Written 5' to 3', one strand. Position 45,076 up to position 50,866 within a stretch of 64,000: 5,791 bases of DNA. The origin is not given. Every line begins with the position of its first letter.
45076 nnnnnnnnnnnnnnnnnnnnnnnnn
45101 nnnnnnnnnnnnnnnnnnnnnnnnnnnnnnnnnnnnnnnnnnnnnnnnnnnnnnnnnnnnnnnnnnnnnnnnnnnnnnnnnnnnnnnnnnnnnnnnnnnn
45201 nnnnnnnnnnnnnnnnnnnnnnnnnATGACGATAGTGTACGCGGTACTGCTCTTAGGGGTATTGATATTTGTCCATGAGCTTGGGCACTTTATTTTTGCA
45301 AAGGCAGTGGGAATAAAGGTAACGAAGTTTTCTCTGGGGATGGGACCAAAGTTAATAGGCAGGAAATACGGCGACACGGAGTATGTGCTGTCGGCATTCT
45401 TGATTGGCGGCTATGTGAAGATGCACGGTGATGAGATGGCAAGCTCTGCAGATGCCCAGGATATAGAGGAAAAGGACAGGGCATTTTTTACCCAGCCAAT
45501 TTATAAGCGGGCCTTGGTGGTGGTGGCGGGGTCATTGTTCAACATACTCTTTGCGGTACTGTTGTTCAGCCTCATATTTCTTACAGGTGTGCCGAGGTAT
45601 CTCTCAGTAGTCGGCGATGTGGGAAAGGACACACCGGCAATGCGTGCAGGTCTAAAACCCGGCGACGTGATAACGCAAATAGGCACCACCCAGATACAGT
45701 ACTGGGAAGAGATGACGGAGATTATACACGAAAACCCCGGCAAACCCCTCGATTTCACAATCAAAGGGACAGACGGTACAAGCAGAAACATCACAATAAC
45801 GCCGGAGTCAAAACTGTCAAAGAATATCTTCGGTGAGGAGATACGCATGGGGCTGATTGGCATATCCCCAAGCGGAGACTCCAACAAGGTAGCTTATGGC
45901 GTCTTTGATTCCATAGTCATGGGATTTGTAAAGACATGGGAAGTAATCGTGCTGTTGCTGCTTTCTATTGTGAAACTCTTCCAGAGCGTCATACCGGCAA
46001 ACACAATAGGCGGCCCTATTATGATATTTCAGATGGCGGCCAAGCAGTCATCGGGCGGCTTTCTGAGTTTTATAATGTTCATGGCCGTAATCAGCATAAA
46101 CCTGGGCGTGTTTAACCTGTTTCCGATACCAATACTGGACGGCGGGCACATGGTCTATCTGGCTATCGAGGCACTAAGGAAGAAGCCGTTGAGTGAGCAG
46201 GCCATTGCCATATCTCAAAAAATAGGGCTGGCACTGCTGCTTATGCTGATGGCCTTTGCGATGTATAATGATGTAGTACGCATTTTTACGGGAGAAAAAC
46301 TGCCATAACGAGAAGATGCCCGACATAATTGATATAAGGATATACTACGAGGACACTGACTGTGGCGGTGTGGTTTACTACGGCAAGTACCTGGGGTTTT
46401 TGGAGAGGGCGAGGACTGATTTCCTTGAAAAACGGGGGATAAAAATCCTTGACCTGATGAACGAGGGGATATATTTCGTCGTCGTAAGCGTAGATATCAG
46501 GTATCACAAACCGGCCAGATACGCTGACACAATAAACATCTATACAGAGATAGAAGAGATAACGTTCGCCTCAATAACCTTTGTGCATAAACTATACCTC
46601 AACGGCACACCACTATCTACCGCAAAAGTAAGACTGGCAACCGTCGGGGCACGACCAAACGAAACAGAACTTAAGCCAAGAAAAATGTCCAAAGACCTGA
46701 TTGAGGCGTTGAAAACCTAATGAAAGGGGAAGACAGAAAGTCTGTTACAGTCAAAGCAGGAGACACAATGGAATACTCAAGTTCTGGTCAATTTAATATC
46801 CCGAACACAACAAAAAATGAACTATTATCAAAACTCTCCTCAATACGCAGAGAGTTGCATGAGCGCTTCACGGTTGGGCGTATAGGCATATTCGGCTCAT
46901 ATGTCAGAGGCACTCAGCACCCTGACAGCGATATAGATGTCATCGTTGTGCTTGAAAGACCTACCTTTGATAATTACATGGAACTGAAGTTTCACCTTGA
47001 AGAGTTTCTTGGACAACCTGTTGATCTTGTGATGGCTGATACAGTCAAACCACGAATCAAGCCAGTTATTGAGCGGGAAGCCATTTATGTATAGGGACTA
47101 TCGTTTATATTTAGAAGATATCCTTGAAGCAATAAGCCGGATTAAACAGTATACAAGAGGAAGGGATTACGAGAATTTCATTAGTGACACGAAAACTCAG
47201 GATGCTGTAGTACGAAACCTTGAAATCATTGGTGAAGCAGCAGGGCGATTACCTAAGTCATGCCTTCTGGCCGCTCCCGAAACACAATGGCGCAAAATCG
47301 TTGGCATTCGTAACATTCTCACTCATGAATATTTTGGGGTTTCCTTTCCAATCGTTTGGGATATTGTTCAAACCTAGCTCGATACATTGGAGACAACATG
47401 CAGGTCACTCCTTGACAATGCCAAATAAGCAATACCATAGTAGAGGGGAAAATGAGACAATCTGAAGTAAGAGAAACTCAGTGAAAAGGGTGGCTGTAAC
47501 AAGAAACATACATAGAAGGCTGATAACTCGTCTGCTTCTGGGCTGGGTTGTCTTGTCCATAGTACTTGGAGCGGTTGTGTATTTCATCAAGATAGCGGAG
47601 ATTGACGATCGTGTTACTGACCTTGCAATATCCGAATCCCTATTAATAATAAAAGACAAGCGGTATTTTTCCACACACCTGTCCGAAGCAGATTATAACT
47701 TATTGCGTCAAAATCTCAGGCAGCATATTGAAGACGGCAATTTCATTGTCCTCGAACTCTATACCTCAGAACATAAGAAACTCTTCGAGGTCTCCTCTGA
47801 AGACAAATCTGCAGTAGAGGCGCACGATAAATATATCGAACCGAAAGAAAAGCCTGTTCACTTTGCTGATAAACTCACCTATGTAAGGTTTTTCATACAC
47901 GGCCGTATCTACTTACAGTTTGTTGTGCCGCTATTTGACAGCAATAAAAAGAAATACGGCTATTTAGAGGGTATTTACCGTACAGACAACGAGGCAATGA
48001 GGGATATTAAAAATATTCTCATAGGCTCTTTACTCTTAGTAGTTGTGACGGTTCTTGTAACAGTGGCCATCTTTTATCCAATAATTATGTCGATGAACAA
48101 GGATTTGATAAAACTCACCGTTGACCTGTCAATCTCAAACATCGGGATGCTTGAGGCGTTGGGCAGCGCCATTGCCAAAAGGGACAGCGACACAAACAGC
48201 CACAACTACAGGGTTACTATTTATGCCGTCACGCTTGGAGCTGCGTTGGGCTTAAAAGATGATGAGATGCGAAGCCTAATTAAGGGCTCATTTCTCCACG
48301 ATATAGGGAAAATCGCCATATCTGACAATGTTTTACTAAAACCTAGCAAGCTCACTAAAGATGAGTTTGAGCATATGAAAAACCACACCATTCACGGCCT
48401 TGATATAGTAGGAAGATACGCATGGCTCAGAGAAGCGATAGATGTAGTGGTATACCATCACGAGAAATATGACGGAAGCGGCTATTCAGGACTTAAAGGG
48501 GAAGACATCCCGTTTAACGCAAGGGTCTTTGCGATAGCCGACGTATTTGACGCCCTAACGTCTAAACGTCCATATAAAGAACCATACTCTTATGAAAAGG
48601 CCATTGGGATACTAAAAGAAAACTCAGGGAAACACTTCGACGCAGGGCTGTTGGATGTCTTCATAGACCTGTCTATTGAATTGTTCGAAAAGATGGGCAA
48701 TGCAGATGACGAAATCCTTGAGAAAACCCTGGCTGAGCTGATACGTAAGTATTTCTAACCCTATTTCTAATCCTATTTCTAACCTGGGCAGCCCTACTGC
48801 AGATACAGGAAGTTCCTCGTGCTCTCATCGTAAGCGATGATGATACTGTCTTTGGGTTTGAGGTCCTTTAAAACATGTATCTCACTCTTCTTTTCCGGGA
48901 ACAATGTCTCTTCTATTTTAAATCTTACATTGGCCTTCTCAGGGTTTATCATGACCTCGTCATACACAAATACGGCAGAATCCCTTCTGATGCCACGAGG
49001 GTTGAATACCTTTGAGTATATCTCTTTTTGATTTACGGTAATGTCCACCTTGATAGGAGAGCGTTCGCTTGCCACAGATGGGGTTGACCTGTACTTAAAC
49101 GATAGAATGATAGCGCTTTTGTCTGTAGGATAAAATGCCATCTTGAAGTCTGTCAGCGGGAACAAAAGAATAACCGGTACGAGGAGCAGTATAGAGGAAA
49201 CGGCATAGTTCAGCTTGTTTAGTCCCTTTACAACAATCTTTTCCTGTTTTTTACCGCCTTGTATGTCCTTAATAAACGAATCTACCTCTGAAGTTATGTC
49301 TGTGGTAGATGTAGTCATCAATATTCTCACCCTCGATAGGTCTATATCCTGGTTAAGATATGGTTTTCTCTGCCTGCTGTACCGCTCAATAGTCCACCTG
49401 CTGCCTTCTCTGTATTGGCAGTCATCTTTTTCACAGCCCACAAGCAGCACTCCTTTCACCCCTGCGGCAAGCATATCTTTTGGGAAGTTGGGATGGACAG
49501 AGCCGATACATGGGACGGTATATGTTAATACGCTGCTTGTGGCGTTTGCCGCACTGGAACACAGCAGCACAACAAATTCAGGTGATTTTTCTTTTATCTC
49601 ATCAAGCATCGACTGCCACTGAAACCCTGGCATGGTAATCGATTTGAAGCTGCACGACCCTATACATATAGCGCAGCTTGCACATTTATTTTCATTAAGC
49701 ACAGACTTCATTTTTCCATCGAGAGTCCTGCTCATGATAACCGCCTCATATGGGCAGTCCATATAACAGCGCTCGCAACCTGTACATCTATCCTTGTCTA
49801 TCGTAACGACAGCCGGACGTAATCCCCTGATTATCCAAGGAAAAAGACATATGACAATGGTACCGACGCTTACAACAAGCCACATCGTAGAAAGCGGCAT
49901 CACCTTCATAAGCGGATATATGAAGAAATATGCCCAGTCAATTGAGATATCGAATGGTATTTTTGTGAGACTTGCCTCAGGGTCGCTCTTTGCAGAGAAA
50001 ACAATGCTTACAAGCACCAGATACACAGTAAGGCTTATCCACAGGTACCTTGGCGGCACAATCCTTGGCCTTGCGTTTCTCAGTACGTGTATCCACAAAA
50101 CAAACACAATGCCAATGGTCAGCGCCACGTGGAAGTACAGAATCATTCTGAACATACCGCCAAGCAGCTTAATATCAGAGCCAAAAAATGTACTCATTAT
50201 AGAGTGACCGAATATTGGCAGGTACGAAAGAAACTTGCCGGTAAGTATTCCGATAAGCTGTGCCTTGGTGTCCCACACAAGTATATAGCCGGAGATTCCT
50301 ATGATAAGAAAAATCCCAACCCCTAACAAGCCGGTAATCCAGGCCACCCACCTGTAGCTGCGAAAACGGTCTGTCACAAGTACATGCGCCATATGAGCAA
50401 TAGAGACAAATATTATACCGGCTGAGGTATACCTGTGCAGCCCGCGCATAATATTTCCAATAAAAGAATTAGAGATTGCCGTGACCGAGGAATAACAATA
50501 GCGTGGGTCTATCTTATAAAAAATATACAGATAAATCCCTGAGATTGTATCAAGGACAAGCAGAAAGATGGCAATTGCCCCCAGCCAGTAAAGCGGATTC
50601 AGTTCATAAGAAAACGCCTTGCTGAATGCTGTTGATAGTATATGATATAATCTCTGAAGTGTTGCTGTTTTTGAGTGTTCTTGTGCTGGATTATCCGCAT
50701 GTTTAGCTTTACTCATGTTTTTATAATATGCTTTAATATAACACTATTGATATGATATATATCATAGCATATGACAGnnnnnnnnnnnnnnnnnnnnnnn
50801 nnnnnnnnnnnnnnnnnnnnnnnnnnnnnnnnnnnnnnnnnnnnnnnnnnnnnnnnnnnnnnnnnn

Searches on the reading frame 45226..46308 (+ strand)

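Call 49: search_protein_families(library=pfam, proteins=[window:45226-46308:+], max_evalue=0.00001)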
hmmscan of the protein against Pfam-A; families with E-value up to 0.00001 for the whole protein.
window:45226-46308:+ (360 aa): 3 families
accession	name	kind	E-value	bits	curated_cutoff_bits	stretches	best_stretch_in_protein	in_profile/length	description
PF02163.28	Peptidase_M50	-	1.7e-63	214.4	27.2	1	5-341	1-221/221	Peptidase family M50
PF17820.7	PDZ_6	-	3e-08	33.7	27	1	128-173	1-46/54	PDZ domain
PF13180.12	PDZ_2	-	4e-07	30.7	27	1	128-181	15-69/80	PDZ domain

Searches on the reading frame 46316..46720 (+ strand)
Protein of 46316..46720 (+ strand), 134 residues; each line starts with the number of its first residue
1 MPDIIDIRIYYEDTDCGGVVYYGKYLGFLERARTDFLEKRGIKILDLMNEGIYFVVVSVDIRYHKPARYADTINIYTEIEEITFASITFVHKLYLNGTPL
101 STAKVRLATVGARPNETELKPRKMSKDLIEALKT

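Call 49: search_protein_families(library=pfam, proteins=[window:46316-46720:+], max_evalue=0.00001)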
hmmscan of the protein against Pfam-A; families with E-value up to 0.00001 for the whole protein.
window:46316-46720:+ (134 aa): 2 families
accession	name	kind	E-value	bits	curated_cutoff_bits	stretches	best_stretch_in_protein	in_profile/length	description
PF13279.12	4HBT_2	-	1.7e-12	48.3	25.5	1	12-129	4-119/122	Thioesterase-like superfamily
PF03061.28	4HBT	-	6e-12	46.1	20.6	1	17-94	1-71/79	Thioesterase superfamily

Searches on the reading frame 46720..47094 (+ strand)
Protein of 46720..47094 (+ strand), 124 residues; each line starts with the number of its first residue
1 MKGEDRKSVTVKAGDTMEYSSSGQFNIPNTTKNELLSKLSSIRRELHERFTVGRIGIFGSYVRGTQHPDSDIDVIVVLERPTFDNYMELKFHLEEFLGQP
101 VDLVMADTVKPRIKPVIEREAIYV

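Call 49: search_protein_families(library=pfam, proteins=[window:46720-47094:+], max_evalue=0.00001)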
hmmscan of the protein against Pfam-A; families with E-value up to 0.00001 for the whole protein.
window:46720-47094:+ (124 aa): 4 families
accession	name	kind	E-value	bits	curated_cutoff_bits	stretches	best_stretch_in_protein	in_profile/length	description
PF01909.29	NTP_transf_2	-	6.8e-19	68.5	21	1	40-124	2-93/93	Nucleotidyltransferase domain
PF18765.7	Polbeta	-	2.3e-13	50.6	26.9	1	42-119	3-82/93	Polymerase beta, Nucleotidyltransferase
PF22014.2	DUF6932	-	3.8e-06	27.8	27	1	30-89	29-88/142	Family of unknown function (DUF6932)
PF22600.2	MTPAP-like_central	-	5.4e-06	27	27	1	30-97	20-84/139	Poly(A) RNA polymerase, mitochondrial-like, central palm domain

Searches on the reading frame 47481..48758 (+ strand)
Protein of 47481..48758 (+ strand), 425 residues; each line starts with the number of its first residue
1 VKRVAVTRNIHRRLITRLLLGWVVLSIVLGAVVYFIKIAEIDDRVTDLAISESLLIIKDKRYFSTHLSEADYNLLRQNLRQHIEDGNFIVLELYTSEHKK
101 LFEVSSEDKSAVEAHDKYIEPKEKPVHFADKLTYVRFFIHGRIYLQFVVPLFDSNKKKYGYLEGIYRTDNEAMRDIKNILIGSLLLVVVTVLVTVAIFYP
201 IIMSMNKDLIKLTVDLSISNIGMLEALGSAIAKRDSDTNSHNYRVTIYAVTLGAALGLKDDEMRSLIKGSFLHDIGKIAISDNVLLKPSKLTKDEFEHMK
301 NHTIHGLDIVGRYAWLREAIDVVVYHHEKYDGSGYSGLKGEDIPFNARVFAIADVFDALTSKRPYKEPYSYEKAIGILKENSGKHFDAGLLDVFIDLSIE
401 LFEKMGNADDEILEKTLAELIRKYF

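Call 49: search_protein_families(library=pfam, proteins=[window:47481-48758:+], max_evalue=0.00001)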
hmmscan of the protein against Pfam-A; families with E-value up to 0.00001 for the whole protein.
window:47481-48758:+ (425 aa): 2 families
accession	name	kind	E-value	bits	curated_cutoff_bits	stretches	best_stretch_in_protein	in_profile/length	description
PF13487.12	HD_5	-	1.9e-32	112.8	27.2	1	229-388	5-168/170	HD domain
PF01966.28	HD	-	1.5e-16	61.1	22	1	240-358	3-115/116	HD domain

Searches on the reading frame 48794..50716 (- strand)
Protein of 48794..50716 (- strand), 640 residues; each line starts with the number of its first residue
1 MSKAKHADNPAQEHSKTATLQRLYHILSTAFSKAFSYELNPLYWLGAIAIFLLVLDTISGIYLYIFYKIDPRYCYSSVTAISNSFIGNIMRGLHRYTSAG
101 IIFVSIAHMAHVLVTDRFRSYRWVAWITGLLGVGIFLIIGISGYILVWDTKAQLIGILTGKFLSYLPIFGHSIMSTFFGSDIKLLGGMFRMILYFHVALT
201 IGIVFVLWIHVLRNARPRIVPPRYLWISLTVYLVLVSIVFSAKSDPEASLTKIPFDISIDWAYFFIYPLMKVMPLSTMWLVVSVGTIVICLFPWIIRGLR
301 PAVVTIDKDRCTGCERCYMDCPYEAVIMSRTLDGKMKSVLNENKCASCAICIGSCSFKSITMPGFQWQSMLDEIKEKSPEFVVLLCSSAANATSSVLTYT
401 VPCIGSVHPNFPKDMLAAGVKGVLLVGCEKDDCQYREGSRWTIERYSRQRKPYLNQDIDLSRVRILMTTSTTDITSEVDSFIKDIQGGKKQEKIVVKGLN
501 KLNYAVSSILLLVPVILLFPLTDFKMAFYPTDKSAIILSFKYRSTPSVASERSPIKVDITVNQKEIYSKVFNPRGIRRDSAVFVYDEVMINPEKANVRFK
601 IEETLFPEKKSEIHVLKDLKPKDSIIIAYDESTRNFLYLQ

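Call 50: search_protein_families(library=pfam, proteins=[window:48794-50716:-], max_evalue=0.00001)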
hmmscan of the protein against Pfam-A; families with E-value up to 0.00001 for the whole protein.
window:48794-50716:- (640 aa): 6 families
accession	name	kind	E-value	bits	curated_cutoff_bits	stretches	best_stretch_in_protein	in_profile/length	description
PF02662.21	FlpD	-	1.2e-12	48.4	22.3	1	390-485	22-119/123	Methyl-viologen-reducing hydrogenase, delta subunit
PF00033.24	Cytochrome_B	-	1.4e-10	41.8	27.2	1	33-212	4-183/189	Cytochrome b/b6/petB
PF12837.12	Fer4_6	-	5.7e-08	32.8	25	1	303-325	1-23/24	4Fe-4S binding domain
PF14697.11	Fer4_21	-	3.8e-07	30.6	35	1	305-362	2-59/59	4Fe-4S dicluster domain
PF13631.11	Cytochrom_B_N_2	-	1.3e-06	29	27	1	102-212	4-114/169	Cytochrome b(N-terminal)/b6/petB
PF00037.32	Fer4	-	1.3e-06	28.4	21.1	0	304-326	1-23/24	4Fe-4S binding domain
